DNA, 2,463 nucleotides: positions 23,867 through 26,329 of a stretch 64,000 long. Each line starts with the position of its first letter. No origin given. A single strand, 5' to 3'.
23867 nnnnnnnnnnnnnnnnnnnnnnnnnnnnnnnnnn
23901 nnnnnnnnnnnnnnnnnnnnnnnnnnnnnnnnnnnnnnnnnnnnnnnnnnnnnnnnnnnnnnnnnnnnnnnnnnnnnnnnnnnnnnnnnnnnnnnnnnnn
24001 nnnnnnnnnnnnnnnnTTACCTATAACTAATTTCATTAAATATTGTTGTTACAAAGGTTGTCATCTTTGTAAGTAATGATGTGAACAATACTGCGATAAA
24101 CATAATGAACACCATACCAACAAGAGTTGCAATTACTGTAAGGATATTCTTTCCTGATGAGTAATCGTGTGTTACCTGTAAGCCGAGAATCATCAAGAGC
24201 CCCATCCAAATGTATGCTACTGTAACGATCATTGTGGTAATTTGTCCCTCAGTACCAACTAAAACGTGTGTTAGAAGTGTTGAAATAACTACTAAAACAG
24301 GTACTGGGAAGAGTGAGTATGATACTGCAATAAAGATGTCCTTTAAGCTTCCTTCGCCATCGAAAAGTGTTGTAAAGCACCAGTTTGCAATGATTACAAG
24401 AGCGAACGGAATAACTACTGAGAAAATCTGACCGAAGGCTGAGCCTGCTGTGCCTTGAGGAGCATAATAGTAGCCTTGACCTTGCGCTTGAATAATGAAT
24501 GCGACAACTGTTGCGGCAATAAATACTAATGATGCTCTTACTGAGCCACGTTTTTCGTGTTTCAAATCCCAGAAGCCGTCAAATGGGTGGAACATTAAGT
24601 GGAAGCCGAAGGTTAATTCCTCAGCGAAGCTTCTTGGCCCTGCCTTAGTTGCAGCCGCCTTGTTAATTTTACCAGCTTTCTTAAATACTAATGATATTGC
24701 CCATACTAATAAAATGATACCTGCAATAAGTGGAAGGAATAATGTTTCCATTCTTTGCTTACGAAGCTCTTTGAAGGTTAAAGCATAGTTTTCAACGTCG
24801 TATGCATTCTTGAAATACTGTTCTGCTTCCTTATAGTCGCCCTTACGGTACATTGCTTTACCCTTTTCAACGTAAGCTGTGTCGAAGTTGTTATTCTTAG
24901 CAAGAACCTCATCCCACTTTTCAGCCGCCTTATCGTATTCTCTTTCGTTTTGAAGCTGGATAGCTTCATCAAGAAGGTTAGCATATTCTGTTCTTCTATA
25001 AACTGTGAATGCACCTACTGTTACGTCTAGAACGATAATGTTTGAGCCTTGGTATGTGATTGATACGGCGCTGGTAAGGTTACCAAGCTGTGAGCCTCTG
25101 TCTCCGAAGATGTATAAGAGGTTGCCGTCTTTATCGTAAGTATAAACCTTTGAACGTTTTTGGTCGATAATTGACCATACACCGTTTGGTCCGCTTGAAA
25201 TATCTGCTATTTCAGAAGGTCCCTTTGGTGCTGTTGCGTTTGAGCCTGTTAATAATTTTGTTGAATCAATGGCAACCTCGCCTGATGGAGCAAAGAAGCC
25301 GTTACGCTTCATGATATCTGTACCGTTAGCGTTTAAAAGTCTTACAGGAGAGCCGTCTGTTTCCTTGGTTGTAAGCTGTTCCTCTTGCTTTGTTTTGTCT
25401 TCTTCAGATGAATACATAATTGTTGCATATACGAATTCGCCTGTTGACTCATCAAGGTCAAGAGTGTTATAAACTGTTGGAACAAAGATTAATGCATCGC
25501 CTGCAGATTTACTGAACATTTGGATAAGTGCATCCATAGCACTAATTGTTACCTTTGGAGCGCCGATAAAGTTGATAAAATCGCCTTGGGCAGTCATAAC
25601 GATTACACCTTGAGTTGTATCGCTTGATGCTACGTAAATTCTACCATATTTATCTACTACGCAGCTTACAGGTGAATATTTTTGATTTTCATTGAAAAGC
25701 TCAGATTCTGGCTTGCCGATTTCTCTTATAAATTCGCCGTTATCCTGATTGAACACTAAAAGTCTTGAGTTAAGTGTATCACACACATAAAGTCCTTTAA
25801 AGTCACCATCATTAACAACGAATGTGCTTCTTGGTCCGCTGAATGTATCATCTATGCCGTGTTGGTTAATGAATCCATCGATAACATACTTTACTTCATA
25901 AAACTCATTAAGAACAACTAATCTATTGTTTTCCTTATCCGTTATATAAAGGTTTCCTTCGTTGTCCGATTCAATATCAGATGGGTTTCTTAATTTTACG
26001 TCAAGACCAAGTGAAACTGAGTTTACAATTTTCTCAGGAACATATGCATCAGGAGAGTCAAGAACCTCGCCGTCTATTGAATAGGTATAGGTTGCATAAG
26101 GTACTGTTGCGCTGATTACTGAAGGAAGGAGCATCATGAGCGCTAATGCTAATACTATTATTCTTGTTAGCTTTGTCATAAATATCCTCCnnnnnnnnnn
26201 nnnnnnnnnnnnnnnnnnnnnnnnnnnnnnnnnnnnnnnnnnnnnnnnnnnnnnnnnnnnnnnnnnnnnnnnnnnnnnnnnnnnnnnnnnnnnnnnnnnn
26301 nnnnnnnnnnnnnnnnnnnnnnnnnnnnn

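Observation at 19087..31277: Seven-gene sugar-uptake operon: one giant SBP, two permease pairs, no ATPase, and two large non-transporter proteins between the pairs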

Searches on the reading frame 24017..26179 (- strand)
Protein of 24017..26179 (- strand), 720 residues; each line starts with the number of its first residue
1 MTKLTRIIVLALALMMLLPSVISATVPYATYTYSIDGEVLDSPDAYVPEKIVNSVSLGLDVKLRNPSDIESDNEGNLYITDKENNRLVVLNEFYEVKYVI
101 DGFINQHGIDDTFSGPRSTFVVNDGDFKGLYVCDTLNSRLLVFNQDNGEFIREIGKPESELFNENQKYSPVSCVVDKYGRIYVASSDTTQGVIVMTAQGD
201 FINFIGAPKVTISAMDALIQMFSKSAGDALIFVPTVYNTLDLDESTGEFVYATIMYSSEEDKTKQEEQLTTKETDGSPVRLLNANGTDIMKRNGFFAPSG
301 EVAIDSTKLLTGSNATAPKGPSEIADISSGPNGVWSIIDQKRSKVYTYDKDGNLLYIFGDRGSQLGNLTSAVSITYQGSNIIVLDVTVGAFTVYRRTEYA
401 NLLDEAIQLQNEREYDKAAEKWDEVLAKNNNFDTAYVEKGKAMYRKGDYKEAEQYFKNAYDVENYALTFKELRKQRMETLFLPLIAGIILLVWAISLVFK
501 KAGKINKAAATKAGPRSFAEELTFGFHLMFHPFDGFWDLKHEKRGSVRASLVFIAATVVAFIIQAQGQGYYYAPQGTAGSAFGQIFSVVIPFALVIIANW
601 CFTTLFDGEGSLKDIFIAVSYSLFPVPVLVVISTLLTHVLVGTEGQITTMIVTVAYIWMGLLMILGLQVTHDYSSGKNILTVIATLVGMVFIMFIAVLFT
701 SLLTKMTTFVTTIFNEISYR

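Call 4: search_protein_families(library=pfam, proteins=[window:24017-26179:-], max_evalue=0.01)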
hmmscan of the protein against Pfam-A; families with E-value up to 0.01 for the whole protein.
window:24017-26179:- (720 aa): 8 families
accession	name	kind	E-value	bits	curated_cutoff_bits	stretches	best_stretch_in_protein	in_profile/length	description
PF04893.22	Yip1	-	2.1e-16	60.7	28.6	1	527-696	2-171/173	Yip1 domain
PF01436.27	NHL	-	1.8e-07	31.3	20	1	63-89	1-27/28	NHL repeat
PF07719.23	TPR_2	-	2.5e-05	24.5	27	1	435-460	3-28/34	Tetratricopeptide repeat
PF13432.12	TPR_16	-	8.5e-05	23.4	32.7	1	404-460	2-58/65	Tetratricopeptide repeat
PF17170.10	DUF5128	-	0.00019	21.1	22.9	1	129-156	55-81/321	6-bladed beta-propeller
PF12746.13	GNAT_acetyltran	-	0.00041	20.5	26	1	160-269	2-110/243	GNAT acetyltransferase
PF08450.18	SGL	-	0.00078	19.5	26.3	1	62-211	84-226/246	SMP-30/Gluconolactonase/LRE-like region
PF13414.12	TPR_11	-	0.003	17.7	26.8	1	414-447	9-42/42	TPR repeat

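Call 5: search_protein_families(library=ncbifam, proteins=[window:24017-26179:-], max_evalue=0.01)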
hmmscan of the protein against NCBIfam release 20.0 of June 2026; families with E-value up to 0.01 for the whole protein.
window:24017-26179:- (720 aa): 4 families
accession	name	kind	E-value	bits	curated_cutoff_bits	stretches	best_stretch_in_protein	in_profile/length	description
NF035926.1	scyF_NHL_VPEP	equivalog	3.3e-15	56.1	350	3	65-213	153-291/376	scytonemin biosynthesis PEP-CTERM protein ScyF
TIGR02917.1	PEP_TPR_lipo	equivalog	0.0022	15.9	312.2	1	403-459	266-321/899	XrtA/PEP-CTERM system TPR-repeat protein PrsT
NF033920.0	C39_PA2778_fam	equivalog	0.003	17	150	1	395-464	152-221/255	PA2778 family cysteine peptidase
NF008391.2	PRK11189.1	equivalog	0.0053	16.3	250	1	407-463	107-163/297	lipoprotein NlpI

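Call 36: find_homologous_proteins(query=window:24017-26179:-, max_evalue=0.00001)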
Query window:24017-26179:- (720 aa): 1487 proteins with E <= 0.00001 among 8000 candidates; the best 120 are listed.
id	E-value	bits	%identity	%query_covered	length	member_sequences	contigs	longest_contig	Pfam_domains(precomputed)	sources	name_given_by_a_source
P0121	0.0e+0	1575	98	100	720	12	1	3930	PF04893.23,PF01436.28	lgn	-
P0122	0.0e+0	1470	91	100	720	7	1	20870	PF04893.23,PF17170.11,PF01436.28,PF08450.19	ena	-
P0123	0.0e+0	1436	88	100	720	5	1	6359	PF04893.23,PF01436.28,PF08450.19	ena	-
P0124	0.0e+0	1402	86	100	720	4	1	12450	PF04893.23,PF13432.13,PF01436.28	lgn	-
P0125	0.0e+0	1396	85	100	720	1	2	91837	PF04893.23,PF01436.28,PF07719.24,PF08450.19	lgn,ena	-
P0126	0.0e+0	1395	84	100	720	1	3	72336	PF04893.23,PF01436.28,PF07719.24,PF08450.19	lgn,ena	-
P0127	0.0e+0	1391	84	100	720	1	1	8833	PF04893.23,PF01436.28,PF07719.24,PF08450.19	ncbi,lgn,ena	-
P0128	0.0e+0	1390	84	100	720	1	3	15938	PF04893.23,PF01436.28,PF07719.24,PF08450.19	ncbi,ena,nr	ncbi:MAG: YIP1 family protein [Clostridia bacterium]|nr:YIP1 family protein [Clostridia bacterium]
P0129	0.0e+0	1390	84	100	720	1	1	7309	PF04893.23,PF01436.28,PF07719.24,PF08450.19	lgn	-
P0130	0.0e+0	1387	84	100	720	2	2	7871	PF04893.23,PF01436.28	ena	-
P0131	0.0e+0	1386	84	100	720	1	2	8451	PF04893.23,PF01436.28,PF08450.19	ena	-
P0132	0.0e+0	1384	83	100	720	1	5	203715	PF04893.23,PF01436.28,PF07719.24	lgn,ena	-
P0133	0.0e+0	1383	84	100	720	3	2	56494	PF04893.23,PF01436.28,PF07719.24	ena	-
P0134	0.0e+0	1383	84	100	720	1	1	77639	PF04893.23,PF01436.28,PF07719.24,PF08450.19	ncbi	-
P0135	0.0e+0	1378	83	100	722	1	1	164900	PF04893.23,PF07719.24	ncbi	-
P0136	0.0e+0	1377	83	100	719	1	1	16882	PF04893.23,PF01436.28,PF07719.24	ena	-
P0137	0.0e+0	1375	85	98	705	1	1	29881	PF04893.23,PF01436.28,PF07719.24,PF08450.19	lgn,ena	-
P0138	0.0e+0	1372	84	100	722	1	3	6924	PF04893.23,PF13432.13,PF01436.28,PF07719.24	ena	-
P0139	0.0e+0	1371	85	98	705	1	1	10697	PF04893.23,PF01436.28,PF07719.24,PF08450.19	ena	-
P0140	0.0e+0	1363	83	98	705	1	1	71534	PF04893.23,PF01436.28,PF07719.24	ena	-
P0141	0.0e+0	1329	81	100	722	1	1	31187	PF04893.23,PF01436.28,PF07719.24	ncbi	-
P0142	0.0e+0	1271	77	100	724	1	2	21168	PF04893.23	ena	-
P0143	0.0e+0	1156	69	100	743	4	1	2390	PF04893.23,PF13432.13,PF01436.28,PF07719.24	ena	-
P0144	0.0e+0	1154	69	100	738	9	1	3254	PF04893.23,PF01436.28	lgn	-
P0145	0.0e+0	1126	68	100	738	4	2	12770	PF04893.23,PF01436.28,PF07719.24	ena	-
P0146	0.0e+0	1120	84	80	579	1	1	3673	PF04893.23,PF07719.24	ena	-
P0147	0.0e+0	1084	64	100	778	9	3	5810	PF04893.23,PF00515.35,PF06739.18,PF07719.24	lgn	-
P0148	0.0e+0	1082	64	100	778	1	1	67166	PF04893.23,PF06739.18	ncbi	-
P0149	0.0e+0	1082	65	100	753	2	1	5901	PF04893.23,PF07719.24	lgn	-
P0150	0.0e+0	1076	63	100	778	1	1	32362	PF04893.23,PF13432.13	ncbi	-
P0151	0.0e+0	1075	65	100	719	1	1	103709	PF04893.23,PF13432.13,PF07719.24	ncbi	-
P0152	0.0e+0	1074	63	100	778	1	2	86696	PF04893.23,PF13432.13,PF01436.28,PF06739.18,PF07719.24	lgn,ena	-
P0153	0.0e+0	1072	63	100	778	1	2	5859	PF04893.23,PF13432.13,PF01436.28,PF06739.18,PF07719.24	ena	-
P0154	0.0e+0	1072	65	100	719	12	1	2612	PF04893.23,PF13432.13,PF07719.24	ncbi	-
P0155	0.0e+0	1072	64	100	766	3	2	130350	PF04893.23,PF01436.28,PF07719.24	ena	-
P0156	0.0e+0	1061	63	100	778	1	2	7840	PF04893.23,PF06739.18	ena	-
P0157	0.0e+0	1059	64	100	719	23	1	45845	PF04893.23,PF13432.13,PF01436.28,PF07719.24,PF08450.19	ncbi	-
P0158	0.0e+0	1051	63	100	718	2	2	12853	PF04893.23,PF13414.13,PF00515.35,PF13424.13,PF13176.13,PF13432.13,PF01436.28,PF07719.24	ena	-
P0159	0.0e+0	1047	64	100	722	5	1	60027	PF04893.23,PF00515.35,PF13432.13,PF01436.28,PF07719.24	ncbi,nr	ncbi:MAG: YIP1 family protein [Clostridia bacterium]|nr:YIP1 family protein [Clostridia bacterium]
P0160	0.0e+0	1046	63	100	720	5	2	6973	PF04893.23,PF13432.13,PF07719.24,PF08450.19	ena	-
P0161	0.0e+0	1040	63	100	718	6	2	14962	PF04893.23,PF13414.13,PF00515.35,PF13424.13,PF13432.13,PF07719.24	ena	-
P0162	0.0e+0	1033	62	100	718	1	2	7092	PF04893.23,PF13432.13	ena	-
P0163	0.0e+0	1025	63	100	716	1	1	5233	PF04893.23,PF00515.35,PF13432.13,PF07719.24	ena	-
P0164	0.0e+0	1025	64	100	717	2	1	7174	PF04893.23,PF13432.13,PF07719.24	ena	-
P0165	0.0e+0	1023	63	100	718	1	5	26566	PF04893.23,PF00515.35,PF13432.13,PF07719.24,PF08450.19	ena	-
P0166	0.0e+0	1018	62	100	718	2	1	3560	PF04893.23,PF13432.13,PF07719.24,PF08450.19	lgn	-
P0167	0.0e+0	1017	63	100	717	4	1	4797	PF04893.23,PF01436.28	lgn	-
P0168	0.0e+0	1014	62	100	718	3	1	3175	PF04893.23,PF01436.28,PF07719.24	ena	-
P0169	0.0e+0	1012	62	100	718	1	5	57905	PF04893.23,PF01436.28,PF07719.24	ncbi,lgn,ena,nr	ncbi:MAG: YIP1 family protein [Clostridia bacterium]|nr:YIP1 family protein [Clostridia bacterium]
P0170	0.0e+0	1011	62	100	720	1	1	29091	PF04893.23,PF00515.35,PF13424.13,PF13432.13,PF01436.28,PF07719.24,PF08450.19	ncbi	-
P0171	0.0e+0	1011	62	100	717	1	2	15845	PF04893.23,PF13414.13,PF00515.35,PF13424.13,PF13176.13,PF13432.13,PF07719.24,PF08450.19,PF13374.13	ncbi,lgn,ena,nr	ncbi:MAG: YIP1 family protein [Clostridia bacterium]|nr:YIP1 family protein [Clostridia bacterium] M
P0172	1.5e-298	1010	62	100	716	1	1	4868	PF04893.23,PF01436.28,PF07719.24,PF08450.19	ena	-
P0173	1.7e-298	1010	62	100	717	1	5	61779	PF04893.23,PF07719.24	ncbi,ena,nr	ncbi:MAG: YIP1 family protein [Clostridia bacterium]|nr:YIP1 family protein [Clostridia bacterium]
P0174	2.2e-298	1010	62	100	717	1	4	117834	PF04893.23,PF13414.13,PF00515.35,PF13424.13,PF13176.13,PF13432.13,PF07719.24,PF08450.19,PF13374.13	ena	-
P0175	2.9e-298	1009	62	100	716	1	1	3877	PF04893.23,PF01436.28,PF07719.24,PF08450.19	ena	-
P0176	4.3e-297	1005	62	100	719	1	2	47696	PF04893.23,PF13432.13,PF01436.28,PF07719.24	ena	-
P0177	6.0e-297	1005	62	100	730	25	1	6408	PF04893.23,PF00515.35,PF13424.13,PF13176.13,PF13432.13,PF01436.28,PF13181.13,PF07719.24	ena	-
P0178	1.3e-296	1004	62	100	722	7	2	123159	PF04893.23,PF01436.28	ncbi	-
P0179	1.8e-296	1003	61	100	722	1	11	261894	PF04893.23,PF01436.28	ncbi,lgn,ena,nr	ncbi:MAG: YIP1 family protein [Clostridia bacterium]|nr:YIP1 family protein [Clostridia bacterium]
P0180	5.4e-296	1002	62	100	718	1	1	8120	PF04893.23,PF01436.28,PF07719.24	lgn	-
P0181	2.2e-295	1000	61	100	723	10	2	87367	PF04893.23,PF01436.28,PF07719.24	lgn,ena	-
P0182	6.6e-295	998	61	100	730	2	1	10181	PF04893.23,PF13432.13,PF01436.28,PF07719.24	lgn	-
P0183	6.7e-295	998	62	100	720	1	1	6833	PF04893.23,PF01436.28,PF07719.24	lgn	-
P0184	3.5e-294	996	62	100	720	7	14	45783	PF04893.23,PF01436.28,PF07719.24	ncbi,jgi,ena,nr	ncbi:MAG: hypothetical protein E7596_02405 [Ruminococcaceae bacterium]|nr:hypothetical protein [Osci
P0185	4.2e-294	995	61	100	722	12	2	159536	PF04893.23,PF01436.28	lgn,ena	-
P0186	7.7e-294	995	62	100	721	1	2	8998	PF04893.23,PF13414.13,PF00515.35,PF13424.13,PF13176.13,PF13432.13,PF07719.24,PF08450.19,PF13374.13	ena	-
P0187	8.3e-294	994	61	100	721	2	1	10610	PF04893.23,PF13432.13,PF01436.28,PF07719.24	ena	-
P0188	1.4e-293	994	62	100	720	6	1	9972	PF04893.23,PF13424.13,PF13432.13,PF01436.28,PF07719.24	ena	-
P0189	5.7e-293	992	61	100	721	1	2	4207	PF04893.23,PF00515.35,PF01436.28,PF07719.24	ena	-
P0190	4.5e-292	989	62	100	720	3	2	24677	PF04893.23,PF01436.28,PF07719.24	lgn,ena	-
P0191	4.9e-291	985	61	100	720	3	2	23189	PF04893.23,PF01436.28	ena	-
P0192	2.4e-289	980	62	100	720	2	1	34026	PF04893.23,PF01436.28,PF07719.24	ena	-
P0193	6.0e-289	978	61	100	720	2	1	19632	PF04893.23,PF01436.28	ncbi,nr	ncbi:MAG: YIP1 family protein [Clostridia bacterium]|nr:YIP1 family protein [Clostridia bacterium]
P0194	3.4e-288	976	61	100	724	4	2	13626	PF04893.23,PF01436.28,PF07719.24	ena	-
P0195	4.8e-288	975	61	100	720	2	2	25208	PF04893.23,PF01436.28,PF07719.24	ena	-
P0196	8.1e-288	975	60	100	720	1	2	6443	PF04893.23,PF01436.28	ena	-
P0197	1.9e-287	973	60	100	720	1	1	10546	PF04893.23,PF01436.28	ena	-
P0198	3.2e-287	973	60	100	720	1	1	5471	PF04893.23,PF01436.28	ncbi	-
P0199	3.7e-287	972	61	100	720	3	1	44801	PF04893.23,PF13432.13,PF01436.28,PF07719.24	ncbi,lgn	-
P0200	3.9e-287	972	60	100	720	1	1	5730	PF04893.23,PF01436.28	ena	-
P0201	7.0e-287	972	61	100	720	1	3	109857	PF04893.23,PF01436.28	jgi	-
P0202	3.5e-286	969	60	100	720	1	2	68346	PF04893.23,PF01436.28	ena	-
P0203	4.8e-286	969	61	100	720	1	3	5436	PF04893.23,PF13432.13,PF01436.28,PF07719.24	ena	-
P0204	5.3e-286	969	59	100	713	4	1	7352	PF04893.23,PF00515.35,PF13432.13,PF01436.28,PF07719.24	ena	-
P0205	4.0e-285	966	59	100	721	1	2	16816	PF04893.23,PF01436.28,PF08450.19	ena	-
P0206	6.9e-285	965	59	100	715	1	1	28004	PF04893.23,PF00515.35,PF01436.28,PF07719.24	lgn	-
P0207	8.1e-285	965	59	100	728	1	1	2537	PF04893.23,PF01436.28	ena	-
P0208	1.6e-284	964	60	100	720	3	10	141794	PF04893.23,PF01436.28,PF07719.24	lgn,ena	-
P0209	1.2e-283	961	61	100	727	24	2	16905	PF04893.23,PF01436.28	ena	-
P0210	1.3e-283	961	60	100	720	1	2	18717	PF14559.13,PF04893.23,PF01436.28,PF07719.24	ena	-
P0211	3.2e-283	959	59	100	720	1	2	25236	PF04893.23,PF01436.28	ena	-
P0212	3.5e-283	959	60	100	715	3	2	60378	PF04893.23,PF01436.28,PF07719.24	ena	-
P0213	1.6e-281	954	59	100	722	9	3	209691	PF04893.23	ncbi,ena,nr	ncbi:MAG: YIP1 family protein [Clostridia bacterium]|nr:YIP1 family protein [Clostridia bacterium]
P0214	2.5e-278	943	58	100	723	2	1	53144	PF04893.23,PF13432.13,PF01436.28,PF08450.19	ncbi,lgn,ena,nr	ncbi:MAG: YIP1 family protein [Clostridia bacterium]|nr:YIP1 family protein [Clostridia bacterium]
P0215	1.2e-276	938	58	100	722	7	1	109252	PF04893.23,PF01436.28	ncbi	-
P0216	7.4e-276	935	58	100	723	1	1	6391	PF04893.23,PF13432.13,PF01436.28,PF07719.24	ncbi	-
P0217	1.4e-274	931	57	100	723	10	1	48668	PF04893.23,PF00515.35,PF13432.13,PF01436.28,PF07719.24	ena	-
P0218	9.8e-274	928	57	100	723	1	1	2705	PF04893.23,PF13432.13,PF01436.28,PF07719.24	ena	-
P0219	2.4e-273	927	58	100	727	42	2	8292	PF04893.23,PF13432.13,PF01436.28,PF07719.24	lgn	-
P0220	4.4e-273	926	57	100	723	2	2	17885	PF04893.23,PF01436.28,PF08450.19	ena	-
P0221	9.6e-273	925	57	100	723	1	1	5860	PF04893.23,PF13432.13,PF01436.28,PF07719.24,PF08450.19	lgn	-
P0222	1.7e-272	924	57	100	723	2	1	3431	PF04893.23,PF13432.13,PF01436.28,PF07719.24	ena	-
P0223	2.4e-268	910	57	100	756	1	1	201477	PF04893.23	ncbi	-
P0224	2.5e-268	910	57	100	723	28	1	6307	PF04893.23,PF01436.28,PF08450.19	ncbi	-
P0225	2.5e-265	900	56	100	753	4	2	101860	PF04893.23,PF01436.28,PF08450.19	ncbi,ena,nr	ncbi:MAG: YIP1 family protein [Clostridia bacterium]|nr:YIP1 family protein [Clostridia bacterium]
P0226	1.4e-264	898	55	100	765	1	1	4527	PF04893.23,PF01436.28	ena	-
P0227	2.0e-264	897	56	100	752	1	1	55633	PF04893.23,PF01436.28,PF08450.19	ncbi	-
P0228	3.2e-264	897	56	100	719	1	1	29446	PF04893.23,PF13432.13,PF01436.28,PF07719.24,PF08450.19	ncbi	-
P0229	5.8e-264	896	56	100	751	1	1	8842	PF04893.23,PF01436.28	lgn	-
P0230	6.4e-264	896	56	100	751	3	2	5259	PF04893.23,PF01436.28,PF08450.19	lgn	-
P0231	7.2e-264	895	56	100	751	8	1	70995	PF04893.23,PF01436.28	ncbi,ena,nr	ncbi:MAG: YIP1 family protein [Clostridia bacterium]|nr:YIP1 family protein [Clostridia bacterium]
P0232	8.2e-264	895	56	100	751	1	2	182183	PF04893.23,PF01436.28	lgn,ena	-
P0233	8.5e-264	895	56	100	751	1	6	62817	PF04893.23,PF01436.28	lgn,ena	-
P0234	9.3e-264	895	56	100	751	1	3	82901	PF04893.23,PF01436.28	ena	-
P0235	1.4e-263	895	56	100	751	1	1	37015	PF04893.23,PF01436.28,PF08450.19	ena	-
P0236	1.7e-263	894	56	100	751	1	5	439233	PF04893.23,PF01436.28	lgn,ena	-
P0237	2.0e-263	894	56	100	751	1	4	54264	PF04893.23,PF01436.28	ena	-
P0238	2.7e-263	894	56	100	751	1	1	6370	PF04893.23,PF01436.28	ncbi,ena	-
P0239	3.3e-263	893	56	100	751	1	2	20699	PF04893.23,PF01436.28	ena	-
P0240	3.6e-263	893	56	100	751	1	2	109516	PF04893.23,PF01436.28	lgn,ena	-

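Call 70: predict_structure(alignment_id=A3)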
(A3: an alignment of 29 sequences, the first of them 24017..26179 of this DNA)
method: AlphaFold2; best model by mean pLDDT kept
length: 720 residues; sequences in the alignment: 29
mean_pLDDT: 70.9   pTM: 0.59
mean pLDDT of the five models: 70.9, 70.5, 68.0, 67.4, 65.3
residues with pLDDT >= 90: 106; 70-90: 321; 50-70: 174; < 50: 119
segments of 3 or more residues with pLDDT < 50: 1-8, 14-42, 208-215, 271-287, 291-314, 674-682, 710-720
pLDDT, mean of each block of 10 residues (from residue 1): 47 45 29 37 69 88 92 94 95 94 91 93 89 94 94 86 75 89 84 86 63 50 55 67 74 64 60 41 47 35 41 52 77 81 77 69 70 90 88 86 86 85 79 73 85 78 74 73 72 75 76 73 79 79 80 85 66 53 68 74 64 84 83 70 57 70 74 50 51 51 50 41
secondary structure, 60 per line:
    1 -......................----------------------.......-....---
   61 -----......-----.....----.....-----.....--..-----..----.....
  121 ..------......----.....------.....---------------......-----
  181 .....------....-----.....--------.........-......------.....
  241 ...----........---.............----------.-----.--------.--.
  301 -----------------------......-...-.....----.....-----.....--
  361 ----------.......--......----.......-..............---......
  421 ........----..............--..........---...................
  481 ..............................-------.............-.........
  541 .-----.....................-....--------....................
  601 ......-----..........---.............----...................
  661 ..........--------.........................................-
elements in order (helices of 4 or more, strands of 3 or more residues): H2-23 E46-52 H54-57 E66-71 E77-81 E86-90 E96-100 E116-122 E129-134 E139-143 E150-154 E170-175 E181-185 E192-195 E201-205 H214-222 H224-229 E236-243 E248-255 H259-271 E324-329 E335-339 E344-348 E354-358 E371-377 E380-385 E390-396 H398-411 H415-428 H433-446 H449-458 H462-510 H518-530 H532-541 H547-567 H569-572 H581-606 H612-621 H625-637 H642-670 H679-719
